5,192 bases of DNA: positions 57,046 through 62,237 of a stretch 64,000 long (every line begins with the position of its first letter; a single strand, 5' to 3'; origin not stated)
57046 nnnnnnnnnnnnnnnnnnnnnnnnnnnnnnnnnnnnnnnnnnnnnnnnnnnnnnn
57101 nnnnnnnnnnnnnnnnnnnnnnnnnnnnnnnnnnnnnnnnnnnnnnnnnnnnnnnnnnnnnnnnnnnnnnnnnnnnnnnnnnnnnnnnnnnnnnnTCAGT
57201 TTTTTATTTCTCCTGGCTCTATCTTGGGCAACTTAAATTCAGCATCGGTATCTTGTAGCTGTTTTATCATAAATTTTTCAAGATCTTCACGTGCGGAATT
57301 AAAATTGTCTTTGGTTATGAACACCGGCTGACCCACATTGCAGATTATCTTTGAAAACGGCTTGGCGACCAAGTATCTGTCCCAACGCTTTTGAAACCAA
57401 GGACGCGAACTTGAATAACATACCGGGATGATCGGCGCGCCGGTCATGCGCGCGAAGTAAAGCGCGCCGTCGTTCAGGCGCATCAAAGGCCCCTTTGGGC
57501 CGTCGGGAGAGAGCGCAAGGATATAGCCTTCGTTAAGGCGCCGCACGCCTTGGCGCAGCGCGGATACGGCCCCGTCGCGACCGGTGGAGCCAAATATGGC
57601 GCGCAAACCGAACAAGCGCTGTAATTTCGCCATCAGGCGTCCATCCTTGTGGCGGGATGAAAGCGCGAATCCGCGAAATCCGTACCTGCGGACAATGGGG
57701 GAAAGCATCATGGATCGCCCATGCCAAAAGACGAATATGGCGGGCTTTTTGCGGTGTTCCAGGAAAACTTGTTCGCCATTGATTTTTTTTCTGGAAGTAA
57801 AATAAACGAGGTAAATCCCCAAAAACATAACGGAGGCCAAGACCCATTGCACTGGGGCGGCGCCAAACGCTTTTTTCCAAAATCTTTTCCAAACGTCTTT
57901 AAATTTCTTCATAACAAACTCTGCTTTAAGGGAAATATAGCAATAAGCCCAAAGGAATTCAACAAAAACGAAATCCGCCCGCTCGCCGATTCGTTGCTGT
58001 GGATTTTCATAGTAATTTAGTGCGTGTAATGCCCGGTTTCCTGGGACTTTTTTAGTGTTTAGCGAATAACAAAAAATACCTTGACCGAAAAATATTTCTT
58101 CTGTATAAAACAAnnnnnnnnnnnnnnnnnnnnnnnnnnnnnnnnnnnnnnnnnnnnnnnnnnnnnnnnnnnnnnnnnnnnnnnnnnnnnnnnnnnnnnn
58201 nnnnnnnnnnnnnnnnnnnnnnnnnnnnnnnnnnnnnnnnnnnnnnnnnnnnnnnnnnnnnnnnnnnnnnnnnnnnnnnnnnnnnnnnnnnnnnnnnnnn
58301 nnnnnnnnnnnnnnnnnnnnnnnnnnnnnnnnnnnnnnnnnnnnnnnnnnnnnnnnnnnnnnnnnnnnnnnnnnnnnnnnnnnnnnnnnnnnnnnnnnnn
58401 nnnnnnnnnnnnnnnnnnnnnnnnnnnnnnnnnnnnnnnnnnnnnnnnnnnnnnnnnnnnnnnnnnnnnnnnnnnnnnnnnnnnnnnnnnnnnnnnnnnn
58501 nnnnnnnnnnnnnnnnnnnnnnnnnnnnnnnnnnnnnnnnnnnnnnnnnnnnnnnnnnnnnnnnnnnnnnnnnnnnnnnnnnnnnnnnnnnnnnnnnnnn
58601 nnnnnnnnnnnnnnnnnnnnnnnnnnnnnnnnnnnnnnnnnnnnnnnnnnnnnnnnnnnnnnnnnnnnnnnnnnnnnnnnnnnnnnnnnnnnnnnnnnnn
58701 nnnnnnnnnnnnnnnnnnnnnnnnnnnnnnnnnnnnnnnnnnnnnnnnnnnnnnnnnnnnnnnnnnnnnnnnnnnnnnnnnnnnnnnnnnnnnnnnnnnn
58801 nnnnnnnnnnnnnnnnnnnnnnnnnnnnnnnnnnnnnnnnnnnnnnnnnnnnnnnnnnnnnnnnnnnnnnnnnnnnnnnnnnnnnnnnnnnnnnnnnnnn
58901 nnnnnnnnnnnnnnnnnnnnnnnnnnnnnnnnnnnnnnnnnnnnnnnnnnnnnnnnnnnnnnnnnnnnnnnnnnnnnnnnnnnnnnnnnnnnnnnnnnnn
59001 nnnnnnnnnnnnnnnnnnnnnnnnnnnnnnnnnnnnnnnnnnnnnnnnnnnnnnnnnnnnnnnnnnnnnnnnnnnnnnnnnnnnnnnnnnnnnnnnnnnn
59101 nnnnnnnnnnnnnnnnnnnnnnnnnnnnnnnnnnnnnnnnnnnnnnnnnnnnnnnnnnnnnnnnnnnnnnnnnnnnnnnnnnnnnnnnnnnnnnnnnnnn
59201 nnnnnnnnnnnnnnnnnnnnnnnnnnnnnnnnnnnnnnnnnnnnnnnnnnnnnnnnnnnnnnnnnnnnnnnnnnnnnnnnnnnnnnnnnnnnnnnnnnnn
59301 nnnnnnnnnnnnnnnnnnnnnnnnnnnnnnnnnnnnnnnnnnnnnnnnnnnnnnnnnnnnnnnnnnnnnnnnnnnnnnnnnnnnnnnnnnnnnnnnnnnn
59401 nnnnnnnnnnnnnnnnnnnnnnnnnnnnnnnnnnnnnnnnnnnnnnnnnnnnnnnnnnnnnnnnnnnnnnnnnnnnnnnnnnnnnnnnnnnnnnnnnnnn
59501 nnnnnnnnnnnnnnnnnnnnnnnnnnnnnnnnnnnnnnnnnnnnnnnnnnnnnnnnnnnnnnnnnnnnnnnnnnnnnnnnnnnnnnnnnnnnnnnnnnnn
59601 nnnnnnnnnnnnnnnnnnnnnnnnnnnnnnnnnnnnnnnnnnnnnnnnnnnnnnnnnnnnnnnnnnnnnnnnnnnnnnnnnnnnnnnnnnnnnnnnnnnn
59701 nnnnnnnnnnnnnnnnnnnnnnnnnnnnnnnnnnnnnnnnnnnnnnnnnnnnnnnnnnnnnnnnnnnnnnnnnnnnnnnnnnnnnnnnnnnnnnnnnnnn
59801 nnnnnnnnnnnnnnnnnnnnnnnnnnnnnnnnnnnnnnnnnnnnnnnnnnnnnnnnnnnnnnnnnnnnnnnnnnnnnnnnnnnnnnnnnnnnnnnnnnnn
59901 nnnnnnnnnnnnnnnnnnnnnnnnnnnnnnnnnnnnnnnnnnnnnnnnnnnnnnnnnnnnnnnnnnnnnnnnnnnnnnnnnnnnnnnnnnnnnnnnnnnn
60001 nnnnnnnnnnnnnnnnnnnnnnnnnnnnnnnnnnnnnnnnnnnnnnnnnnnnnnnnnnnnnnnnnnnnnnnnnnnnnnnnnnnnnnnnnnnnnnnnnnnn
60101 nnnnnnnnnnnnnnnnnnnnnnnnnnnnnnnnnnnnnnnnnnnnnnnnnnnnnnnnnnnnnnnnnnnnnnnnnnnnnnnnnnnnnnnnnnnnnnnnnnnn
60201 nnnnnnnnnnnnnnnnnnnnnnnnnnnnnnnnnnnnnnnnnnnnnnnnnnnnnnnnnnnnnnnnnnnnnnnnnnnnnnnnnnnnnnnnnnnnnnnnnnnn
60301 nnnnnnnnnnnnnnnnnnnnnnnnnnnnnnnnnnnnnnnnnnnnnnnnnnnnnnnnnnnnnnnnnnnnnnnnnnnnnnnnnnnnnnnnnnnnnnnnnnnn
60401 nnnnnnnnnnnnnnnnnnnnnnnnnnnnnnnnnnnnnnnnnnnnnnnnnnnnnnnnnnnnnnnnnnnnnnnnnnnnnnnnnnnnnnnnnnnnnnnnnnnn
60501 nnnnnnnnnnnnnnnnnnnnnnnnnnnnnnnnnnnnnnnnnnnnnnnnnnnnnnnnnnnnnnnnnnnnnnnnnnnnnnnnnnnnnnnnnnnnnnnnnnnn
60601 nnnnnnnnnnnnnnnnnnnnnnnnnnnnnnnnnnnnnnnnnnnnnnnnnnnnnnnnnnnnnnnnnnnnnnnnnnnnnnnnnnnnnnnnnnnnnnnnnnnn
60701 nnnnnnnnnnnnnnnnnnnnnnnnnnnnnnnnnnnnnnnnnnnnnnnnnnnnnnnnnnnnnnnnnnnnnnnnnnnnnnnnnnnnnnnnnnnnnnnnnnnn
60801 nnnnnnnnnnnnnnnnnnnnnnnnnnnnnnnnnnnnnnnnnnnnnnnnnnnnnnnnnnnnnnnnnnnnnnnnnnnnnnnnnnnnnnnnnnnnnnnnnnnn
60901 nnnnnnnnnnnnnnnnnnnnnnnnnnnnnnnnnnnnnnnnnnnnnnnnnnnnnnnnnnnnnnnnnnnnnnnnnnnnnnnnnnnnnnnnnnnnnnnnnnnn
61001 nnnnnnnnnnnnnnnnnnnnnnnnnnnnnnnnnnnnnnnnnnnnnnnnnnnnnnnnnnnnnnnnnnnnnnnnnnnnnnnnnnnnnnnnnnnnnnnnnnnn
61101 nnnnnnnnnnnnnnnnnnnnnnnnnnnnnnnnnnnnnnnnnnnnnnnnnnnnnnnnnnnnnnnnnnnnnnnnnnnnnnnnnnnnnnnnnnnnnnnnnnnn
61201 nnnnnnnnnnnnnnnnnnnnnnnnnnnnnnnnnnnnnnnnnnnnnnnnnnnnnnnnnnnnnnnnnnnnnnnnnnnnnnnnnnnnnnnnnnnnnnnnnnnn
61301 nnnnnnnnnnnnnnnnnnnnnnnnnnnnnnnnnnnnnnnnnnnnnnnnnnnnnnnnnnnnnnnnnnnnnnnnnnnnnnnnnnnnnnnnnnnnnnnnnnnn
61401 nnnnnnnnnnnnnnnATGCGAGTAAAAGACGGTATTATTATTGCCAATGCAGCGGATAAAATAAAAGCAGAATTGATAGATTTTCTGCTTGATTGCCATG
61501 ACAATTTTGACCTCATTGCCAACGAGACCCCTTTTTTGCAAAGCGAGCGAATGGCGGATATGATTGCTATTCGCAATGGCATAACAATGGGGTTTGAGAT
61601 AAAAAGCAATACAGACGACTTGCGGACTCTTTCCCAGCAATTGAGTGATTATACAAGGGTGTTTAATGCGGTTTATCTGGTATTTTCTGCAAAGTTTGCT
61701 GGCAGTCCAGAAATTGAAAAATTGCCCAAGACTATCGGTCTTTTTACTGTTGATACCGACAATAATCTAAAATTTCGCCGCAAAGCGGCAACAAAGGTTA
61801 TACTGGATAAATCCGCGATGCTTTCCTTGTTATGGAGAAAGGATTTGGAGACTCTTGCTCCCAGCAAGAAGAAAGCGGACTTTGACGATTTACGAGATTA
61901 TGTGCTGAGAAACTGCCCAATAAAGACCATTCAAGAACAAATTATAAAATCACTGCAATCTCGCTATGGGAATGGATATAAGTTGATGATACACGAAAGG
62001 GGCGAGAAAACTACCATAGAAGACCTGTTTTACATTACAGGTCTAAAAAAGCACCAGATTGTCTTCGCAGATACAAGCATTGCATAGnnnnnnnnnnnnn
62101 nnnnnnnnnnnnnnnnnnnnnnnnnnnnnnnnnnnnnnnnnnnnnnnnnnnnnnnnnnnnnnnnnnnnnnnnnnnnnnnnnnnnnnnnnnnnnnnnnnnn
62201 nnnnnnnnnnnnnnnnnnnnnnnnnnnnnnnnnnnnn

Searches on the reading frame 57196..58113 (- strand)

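Call 62: search_protein_families(library=pfam, proteins=[window:57196-58113:-], max_evalue=0.01)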
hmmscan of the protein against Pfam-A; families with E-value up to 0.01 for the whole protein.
window:57196-58113:- (305 aa): 1 family
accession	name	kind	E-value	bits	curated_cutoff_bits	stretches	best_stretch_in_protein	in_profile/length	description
PF04028.18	DUF374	-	3e-17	62.4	26.8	1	148-209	8-68/69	Domain of unknown function (DUF374)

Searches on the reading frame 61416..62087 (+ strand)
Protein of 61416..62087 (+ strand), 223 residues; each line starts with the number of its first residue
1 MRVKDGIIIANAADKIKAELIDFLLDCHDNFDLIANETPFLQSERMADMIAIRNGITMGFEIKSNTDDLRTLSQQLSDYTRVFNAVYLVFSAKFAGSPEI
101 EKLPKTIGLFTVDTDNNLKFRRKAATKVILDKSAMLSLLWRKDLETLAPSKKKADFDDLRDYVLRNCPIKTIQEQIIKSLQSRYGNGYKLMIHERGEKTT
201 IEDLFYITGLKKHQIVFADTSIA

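Call 62: search_protein_families(library=pfam, proteins=[window:61416-62087:+], max_evalue=0.01)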
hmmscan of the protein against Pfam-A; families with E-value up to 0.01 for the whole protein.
window:61416-62087:+ (223 aa): 1 family
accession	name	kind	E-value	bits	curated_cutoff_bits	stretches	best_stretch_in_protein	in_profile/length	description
PF06337.17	DUSP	-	0.0032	18.3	29.3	0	158-192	39-73/77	DUSP domain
